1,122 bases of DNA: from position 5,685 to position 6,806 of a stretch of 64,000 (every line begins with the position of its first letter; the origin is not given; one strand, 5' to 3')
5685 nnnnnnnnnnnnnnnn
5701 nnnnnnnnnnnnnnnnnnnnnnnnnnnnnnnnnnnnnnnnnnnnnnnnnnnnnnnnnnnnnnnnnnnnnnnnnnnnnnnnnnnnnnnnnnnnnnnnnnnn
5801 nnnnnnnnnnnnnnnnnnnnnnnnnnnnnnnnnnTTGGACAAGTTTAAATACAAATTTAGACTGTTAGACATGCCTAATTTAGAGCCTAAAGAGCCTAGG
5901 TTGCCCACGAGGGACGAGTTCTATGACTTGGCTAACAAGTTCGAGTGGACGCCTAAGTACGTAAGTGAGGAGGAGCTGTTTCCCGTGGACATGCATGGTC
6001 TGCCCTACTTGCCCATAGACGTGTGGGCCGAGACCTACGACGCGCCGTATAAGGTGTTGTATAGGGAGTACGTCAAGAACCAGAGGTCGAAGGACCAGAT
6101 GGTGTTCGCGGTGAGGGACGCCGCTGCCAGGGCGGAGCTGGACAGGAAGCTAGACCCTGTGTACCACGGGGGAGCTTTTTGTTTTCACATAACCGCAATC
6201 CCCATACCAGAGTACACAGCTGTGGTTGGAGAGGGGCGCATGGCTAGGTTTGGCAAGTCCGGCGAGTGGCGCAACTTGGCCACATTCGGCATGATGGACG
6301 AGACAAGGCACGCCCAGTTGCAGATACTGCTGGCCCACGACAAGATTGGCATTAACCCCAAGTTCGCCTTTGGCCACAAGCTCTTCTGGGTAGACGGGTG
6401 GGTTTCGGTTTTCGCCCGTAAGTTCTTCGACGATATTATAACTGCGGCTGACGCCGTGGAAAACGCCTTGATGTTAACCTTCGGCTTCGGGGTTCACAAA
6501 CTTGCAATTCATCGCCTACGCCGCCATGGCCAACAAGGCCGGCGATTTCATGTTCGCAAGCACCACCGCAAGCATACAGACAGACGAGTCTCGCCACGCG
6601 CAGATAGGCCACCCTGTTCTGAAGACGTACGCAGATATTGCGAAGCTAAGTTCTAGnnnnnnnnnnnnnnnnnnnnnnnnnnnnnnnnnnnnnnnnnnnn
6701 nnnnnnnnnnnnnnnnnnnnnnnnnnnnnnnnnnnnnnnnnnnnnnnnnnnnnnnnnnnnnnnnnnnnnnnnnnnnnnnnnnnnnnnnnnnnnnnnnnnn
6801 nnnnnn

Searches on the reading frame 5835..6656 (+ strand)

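Call 10: search_protein_families(library=pfam, proteins=[window:5835-6656:+], max_evalue=0.01)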
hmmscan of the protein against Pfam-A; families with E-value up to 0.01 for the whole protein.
window:5835-6656:+ (273 aa): 1 family
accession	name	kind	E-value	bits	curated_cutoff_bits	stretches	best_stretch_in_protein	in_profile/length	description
PF02332.24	Phenol_Hydrox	-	5.4e-43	147.7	24.4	1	38-218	1-177/230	Methane/Phenol/Alkene Hydroxylase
